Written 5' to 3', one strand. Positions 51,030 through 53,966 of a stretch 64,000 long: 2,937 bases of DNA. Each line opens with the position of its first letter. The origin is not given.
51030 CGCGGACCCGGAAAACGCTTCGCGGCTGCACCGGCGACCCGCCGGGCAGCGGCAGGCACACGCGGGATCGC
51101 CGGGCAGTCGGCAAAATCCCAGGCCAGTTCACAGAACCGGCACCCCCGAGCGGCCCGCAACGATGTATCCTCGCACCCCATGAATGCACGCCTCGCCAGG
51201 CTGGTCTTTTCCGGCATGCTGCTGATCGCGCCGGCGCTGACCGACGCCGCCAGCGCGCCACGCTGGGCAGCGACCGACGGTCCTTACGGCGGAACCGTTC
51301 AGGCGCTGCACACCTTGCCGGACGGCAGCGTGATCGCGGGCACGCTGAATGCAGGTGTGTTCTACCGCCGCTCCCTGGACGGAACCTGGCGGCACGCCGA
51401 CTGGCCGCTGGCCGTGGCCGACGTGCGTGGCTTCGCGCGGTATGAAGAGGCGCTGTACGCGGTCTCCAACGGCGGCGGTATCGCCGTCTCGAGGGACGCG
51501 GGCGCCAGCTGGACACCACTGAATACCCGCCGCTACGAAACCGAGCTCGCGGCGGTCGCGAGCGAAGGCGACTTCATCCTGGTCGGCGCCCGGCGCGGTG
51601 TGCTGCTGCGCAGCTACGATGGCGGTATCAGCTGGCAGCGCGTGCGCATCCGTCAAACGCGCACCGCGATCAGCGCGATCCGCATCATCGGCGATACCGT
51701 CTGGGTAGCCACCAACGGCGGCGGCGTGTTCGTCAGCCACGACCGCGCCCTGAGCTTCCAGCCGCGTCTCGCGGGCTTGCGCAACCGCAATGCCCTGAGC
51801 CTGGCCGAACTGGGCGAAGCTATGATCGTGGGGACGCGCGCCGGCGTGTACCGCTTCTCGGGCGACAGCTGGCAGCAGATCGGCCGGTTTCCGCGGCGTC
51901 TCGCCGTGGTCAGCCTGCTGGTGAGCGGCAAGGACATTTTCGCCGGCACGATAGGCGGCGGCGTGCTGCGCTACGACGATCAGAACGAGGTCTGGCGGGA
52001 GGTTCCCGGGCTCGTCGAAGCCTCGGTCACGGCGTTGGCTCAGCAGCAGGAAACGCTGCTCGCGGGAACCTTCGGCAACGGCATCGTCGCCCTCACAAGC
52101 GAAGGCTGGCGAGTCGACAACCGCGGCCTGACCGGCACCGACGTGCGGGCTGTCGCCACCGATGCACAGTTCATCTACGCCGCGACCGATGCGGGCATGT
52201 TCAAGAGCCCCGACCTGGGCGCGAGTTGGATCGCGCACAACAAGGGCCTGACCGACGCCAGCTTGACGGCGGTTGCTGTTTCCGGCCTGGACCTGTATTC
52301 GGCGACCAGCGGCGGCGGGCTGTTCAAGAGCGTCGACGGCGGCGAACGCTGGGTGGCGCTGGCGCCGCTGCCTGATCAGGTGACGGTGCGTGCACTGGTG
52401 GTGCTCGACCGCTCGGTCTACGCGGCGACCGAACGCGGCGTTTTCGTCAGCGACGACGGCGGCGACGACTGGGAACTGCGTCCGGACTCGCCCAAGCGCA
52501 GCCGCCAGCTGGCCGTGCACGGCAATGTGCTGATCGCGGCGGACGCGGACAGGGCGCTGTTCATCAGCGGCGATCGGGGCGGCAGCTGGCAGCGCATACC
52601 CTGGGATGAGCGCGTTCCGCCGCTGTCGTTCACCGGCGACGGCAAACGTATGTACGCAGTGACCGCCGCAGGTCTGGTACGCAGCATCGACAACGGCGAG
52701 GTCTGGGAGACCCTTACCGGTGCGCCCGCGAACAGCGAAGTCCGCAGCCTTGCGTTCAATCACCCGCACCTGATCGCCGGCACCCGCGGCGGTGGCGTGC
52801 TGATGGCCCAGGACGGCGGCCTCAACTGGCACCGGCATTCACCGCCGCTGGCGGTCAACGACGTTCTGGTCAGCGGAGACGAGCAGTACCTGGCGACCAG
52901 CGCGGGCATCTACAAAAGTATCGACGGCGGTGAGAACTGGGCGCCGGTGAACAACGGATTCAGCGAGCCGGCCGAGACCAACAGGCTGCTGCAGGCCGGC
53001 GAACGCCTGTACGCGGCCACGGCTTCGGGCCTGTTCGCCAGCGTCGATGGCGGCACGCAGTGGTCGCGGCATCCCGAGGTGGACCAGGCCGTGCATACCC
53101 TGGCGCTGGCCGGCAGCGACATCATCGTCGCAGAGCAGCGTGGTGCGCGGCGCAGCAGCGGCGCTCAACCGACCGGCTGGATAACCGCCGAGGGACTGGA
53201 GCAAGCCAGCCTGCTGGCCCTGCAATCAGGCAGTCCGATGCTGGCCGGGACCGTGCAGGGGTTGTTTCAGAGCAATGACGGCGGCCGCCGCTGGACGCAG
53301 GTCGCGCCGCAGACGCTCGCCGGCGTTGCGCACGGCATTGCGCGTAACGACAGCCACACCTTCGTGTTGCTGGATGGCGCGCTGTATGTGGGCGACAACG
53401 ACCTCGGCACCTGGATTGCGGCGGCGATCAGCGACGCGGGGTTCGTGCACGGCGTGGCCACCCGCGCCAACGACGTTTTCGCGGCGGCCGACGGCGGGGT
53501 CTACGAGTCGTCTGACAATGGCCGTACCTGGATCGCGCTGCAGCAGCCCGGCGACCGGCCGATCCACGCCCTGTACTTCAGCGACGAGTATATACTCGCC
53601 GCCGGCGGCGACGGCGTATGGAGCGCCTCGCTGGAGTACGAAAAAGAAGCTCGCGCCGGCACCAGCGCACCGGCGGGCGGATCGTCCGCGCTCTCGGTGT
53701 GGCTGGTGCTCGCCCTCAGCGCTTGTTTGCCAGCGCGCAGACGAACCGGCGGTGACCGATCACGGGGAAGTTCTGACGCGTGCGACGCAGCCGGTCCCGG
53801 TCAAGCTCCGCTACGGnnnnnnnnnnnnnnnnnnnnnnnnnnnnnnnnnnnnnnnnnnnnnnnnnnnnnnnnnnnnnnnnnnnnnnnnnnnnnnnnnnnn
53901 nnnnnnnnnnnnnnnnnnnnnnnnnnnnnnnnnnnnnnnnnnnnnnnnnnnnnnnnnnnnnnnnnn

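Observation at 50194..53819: ~880-aa secreted multi-BNR-repeat protein with a sorting-signal-like C-terminus, divergent from a secreted hypothetical protein and overlapping a convergent gene by ~100 nt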

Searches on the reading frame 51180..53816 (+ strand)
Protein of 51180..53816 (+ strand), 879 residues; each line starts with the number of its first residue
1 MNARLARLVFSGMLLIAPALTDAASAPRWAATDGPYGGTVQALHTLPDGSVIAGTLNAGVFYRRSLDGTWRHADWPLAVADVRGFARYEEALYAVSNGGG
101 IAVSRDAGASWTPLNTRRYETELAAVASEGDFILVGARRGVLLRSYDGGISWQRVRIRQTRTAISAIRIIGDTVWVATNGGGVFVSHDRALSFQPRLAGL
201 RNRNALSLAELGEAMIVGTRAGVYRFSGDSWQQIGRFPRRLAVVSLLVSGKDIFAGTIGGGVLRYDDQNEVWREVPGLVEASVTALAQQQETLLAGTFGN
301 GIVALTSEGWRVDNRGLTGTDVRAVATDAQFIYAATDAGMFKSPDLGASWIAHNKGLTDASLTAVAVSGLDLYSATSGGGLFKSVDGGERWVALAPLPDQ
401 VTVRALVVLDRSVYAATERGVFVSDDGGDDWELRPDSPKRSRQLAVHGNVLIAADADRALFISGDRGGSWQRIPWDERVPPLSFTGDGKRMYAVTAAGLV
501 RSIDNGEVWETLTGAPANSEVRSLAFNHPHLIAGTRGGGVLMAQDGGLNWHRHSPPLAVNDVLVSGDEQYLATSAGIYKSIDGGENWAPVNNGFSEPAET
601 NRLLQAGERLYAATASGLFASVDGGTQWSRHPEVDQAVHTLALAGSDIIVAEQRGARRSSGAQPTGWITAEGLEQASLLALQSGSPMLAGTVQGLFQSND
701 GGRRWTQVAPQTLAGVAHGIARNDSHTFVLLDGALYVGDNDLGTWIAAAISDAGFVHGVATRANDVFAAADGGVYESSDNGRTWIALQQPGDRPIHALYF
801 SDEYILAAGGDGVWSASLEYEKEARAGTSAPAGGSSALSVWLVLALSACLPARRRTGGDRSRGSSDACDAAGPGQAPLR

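Call 4: search_protein_families(library=pfam, proteins=[window:51180-53816:+], max_evalue=0.1)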
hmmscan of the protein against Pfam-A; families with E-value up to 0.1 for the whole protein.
window:51180-53816:+ (879 aa): 10 families
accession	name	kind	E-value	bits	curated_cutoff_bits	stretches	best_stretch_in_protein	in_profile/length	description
PF15902.12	Sortilin-Vps10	-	2.9e-16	59.7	33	2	418-473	44-112/446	Sortilin, neurotensin receptor 3,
PF19755.4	DUF6242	-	1.4e-14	54.9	29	0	724-784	153-217/217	Domain of unknown function (DUF6242)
PF14870.12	PSII_BNR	-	3.8e-14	53.1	27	3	91-195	30-139/303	Photosynthesis system II assembly factor YCF48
PF02012.26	BNR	-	1e-10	40.4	27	0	144-154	2-12/12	BNR/Asp-box repeat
PF10647.15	Gmad1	-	2.8e-05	24.5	20.5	0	312-359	196-245/251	Lipoprotein LpqB beta-propeller domain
PF13810.12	DUF4185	-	7.3e-05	22.6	39.5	0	96-122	124-150/309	Domain of unknown function (DUF4185)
PF25171.1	Beta-prop_WDR36-Utp21_1st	-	0.0025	17.7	80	0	402-462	29-89/266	WDR36/Utp21 first beta-propeller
PF21544.3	PorZ_N_b_propeller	-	0.0027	18.5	27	0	558-579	80-101/154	TSS9, PorZ, N-terminal beta-propeller domain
PF13859.12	BNR_3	-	0.0044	16.9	27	0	496-546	89-134/308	BNR repeat-like domain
PF19056.6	WD40_2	-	0.0061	15.7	22.5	0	236-293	130-192/488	WD40 repeated domain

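Call 5: search_protein_families(library=ncbifam, proteins=[window:51180-53816:+], max_evalue=0.1)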
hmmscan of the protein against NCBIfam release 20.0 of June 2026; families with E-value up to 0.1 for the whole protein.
window:51180-53816:+ (879 aa): 4 families
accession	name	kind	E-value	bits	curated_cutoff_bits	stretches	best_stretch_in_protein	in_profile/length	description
NF045728.1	glycosyl_F510_1955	equivalog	7.1e-63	212.1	175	9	497-647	72-233/246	F510_1955 family glycosylhydrolase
NF010237.0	PRK13684.1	equivalog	1.1e-14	54.2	326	4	469-631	36-209/334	photosynthesis system II assembly factor Ycf48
NF053688.1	BamI_Bacteroidota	equivalog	3.9e-10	39.6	370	1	384-600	190-406/452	BamI family beta-barrel-assembly machinery protein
NF047818.1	LIC11996_lipo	equivalog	0.0045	16.2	350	0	690-721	339-370/422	LIC11996 family lipoprotein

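Call 7: find_homologous_proteins(query=window:51180-53816:+)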
Query window:51180-53816:+ (879 aa): 118 proteins with E <= 0.001 among 8000 candidates.
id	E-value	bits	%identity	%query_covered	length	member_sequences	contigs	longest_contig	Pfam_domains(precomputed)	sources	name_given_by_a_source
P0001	0.0e+0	1428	96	76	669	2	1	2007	PF10647.16,PF25852.1,PF14870.13,PF02012.27,PF15902.13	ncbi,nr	ncbi:MAG: hypothetical protein OEN20_13810, partial [Gammaproteobacteria bacterium]|nr:hypothetical 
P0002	0.0e+0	1393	73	98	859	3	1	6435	PF15899.12,PF25852.1,PF14870.13,PF02012.27,PF15902.13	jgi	jgi:photosystem II stability/assembly factor-like uncharacterized protein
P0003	0.0e+0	1387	73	98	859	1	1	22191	PF10647.16,PF25852.1,PF25171.2,PF14870.13,PF02012.27,PF15902.13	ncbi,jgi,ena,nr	ncbi:MAG: hypothetical protein OET44_10590 [Gammaproteobacteria bacterium]|nr:hypothetical protein [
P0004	0.0e+0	1349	71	95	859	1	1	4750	PF10647.16,PF15899.12,PF25852.1,PF14870.13,PF02012.27,PF15902.13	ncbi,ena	-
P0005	0.0e+0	1345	70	98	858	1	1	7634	PF10647.16,PF13360.14,PF25852.1,PF14870.13,PF02012.27,PF15902.13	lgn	-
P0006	2.4e-287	974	73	67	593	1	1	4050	PF10647.16,PF15899.12,PF25852.1,PF14870.13,PF02012.27,PF15902.13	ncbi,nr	ncbi:MAG: hypothetical protein OEN20_03710, partial [Gammaproteobacteria bacterium]|nr:hypothetical 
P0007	3.1e-66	242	27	67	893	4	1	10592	PF18962.8,PF02012.27,PF15902.13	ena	-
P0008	1.8e-54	204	27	70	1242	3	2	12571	PF25852.1,PF14870.13,PF02012.27,PF15902.13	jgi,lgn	jgi:photosystem II stability/assembly factor-like uncharacterized protein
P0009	1.4e-49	187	27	70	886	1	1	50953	PF13859.13,PF25852.1,PF14870.13,PF02012.27,PF15902.13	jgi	jgi:uncharacterized protein (TIGR03437 family)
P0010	3.4e-48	183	30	58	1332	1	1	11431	PF05345.19,PF15902.13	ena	-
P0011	3.8e-48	183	26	61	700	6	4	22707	PF10647.16,PF18962.8,PF02012.27,PF15902.13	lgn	-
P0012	3.0e-42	163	27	59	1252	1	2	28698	PF07494.18,PF25852.1,PF14870.13,PF02012.27,PF15902.13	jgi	jgi:photosystem II stability/assembly factor-like uncharacterized protein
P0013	3.8e-42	163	27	66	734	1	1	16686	PF02012.27,PF15902.13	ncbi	ncbi:MAG: regulator [Candidatus Kapaibacterium sp.]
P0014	2.6e-39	153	26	64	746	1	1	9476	PF18962.8,PF02012.27,PF15902.13,PF13088.13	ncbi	-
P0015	8.5e-39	152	27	68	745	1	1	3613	PF18962.8,PF14870.13,PF02012.27,PF15902.13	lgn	-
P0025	9.5e-30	122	31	32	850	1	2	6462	PF18962.8,PF25852.1,PF24684.2,PF13860.13,PF01436.28,PF25021.2,PF06739.18,PF02012.27,PF15902.13,PF08450.19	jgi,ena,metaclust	metaclust:\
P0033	1.3e-28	118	29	63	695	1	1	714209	PF07494.18,PF18962.8,PF25852.1,PF14870.13,PF02012.27,PF15902.13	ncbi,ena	-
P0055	3.5e-22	97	24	70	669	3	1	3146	PF25852.1,PF14870.13,PF02012.27,PF15902.13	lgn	-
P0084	4.9e-13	67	25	58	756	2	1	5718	PF18962.8,PF25852.1,PF02012.27,PF15902.13,PF13088.13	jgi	jgi:photosystem II stability/assembly factor-like uncharacterized protein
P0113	5.2e-6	43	24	50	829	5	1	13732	PF07494.18,PF18962.8,PF25852.1,PF14870.13,PF02012.27,PF15902.13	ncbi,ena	-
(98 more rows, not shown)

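Call 9: find_encoding_contigs(protein=window:51180-53816:+, flank=10000)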
Protein window:51180-53816:+ (879 aa): no gene with exactly this product is on record in the collection.

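Call 10: find_encoding_contigs(protein=P0003, flank=10000)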
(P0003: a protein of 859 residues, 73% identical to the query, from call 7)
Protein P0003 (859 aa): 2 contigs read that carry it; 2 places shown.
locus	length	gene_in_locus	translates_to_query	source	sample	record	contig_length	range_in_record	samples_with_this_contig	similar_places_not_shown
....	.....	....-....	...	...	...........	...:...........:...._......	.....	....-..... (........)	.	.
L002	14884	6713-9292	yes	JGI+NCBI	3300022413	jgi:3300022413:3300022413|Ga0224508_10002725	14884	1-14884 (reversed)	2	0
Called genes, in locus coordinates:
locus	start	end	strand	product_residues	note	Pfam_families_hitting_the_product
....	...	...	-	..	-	-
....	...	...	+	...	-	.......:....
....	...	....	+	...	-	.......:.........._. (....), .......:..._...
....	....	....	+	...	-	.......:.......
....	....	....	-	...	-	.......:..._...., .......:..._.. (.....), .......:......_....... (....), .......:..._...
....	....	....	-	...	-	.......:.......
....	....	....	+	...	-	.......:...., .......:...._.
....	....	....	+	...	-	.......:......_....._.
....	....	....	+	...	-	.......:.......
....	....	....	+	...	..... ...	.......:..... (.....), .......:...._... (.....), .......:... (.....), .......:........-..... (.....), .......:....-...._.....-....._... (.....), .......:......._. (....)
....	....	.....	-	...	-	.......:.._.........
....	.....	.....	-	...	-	-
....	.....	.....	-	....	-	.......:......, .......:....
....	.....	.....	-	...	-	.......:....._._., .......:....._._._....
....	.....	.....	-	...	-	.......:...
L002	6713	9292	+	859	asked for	PF10647:Gmad1 (faint), PF14870:PSII_BNR (faint), PF02012:BNR (faint), PF15902:Sortilin-Vps10 (faint), PF25171:Beta-prop_WDR36-Utp21_1st (faint), PF25852:DUF6242_C (weak)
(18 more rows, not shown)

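Call 23: find_related_loci(query=A2, collection=genome_contigs, flank=10000)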
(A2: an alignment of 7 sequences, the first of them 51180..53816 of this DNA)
Query A2 (879 aa) in genome_contigs; peptide patterns used: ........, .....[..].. (x = any residue, [..] = any of these).
35 stretches matched a pattern; 2 encode a relative of the query (tblastn E <= 1e-3); 2 distinct loci.
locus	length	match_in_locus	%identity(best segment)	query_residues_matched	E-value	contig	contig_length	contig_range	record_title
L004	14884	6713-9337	72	1-878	0e+0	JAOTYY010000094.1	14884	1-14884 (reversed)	MAG: Gammaproteobacteria bacterium isolate 21_Jan_SF_Bin59 21_Jan_SF_Bin59_scaffold_2739_c1, whole genome shotgun sequen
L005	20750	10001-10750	23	69-741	2e-7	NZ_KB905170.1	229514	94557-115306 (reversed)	Colwellia piezophila ATCC BAA-637 F580DRAFT_scaffold00011.11, whole genome shotgun sequence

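Call 37: predict_structure(alignment_id=A1)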
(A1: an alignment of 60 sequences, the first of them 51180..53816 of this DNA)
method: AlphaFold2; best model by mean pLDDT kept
length: 879 residues; sequences in the alignment: 60
mean_pLDDT: 74.4   pTM: 0.43
mean pLDDT of the five models: 74.4, 72.4, 72.0, 71.4, 68.6
residues with pLDDT >= 90: 202; 70-90: 401; 50-70: 163; < 50: 113
segments of 3 or more residues with pLDDT < 50: 17-32, 316-322, 346-349, 713-717, 800-806, 810-876
pLDDT, mean of each block of 10 residues (from residue 1): 65 53 42 55 88 84 78 71 90 88 90 74 85 91 92 91 92 94 95 90 90 93 92 88 89 89 92 81 81 74 76 53 63 74 61 80 87 90 93 90 89 92 94 90 82 83 89 75 73 76 82 60 72 75 77 69 83 90 85 83 82 89 92 76 62 65 55 56 62 69 67 52 76 76 74 71 74 80 74 59 45 41 31 29 32 27 28 33
secondary structure, 60 per line:
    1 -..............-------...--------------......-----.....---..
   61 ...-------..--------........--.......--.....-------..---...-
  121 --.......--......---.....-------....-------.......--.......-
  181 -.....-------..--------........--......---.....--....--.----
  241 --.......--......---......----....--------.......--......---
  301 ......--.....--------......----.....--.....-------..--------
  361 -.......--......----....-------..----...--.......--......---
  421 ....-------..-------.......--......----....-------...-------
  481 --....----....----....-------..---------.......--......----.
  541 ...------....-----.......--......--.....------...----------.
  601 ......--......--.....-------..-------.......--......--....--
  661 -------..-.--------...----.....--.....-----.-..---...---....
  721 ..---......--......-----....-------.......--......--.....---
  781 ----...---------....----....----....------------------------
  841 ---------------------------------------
elements in order (helices of 4 or more, strands of 3 or more residues): H2-15 E40-45 E51-55 E59-63 E81-88 E91-97 E100-104 E123-129 E132-137 E141-145 E153-156 E164-170 E173-179 E182-186 E204-211 E214-219 E223-227 E230-233 E243-249 E252-257 E261-266 E271-274 E283-289 E292-297 E301-306 E309-313 E322-327 E332-336 E339-343 E362-368 E371-376 E381-384 E403-409 E412-417 E421-424 E441-447 E450-455 E460-463 E471-473 E483-486 E491-494 E499-502 E521-527 E530-535 E540-543 E550-553 E559-565 E568-573 E576-580 E587-589 E600-606 E609-614 E617-621 E638-644 E647-652 E655-658 E680-682 E687-691 E694-698 E717-722 E726-731 E734-739 E745-748 E756-762 E765-770 E773-777 E785-787 E797-800 E805-808 E813-816
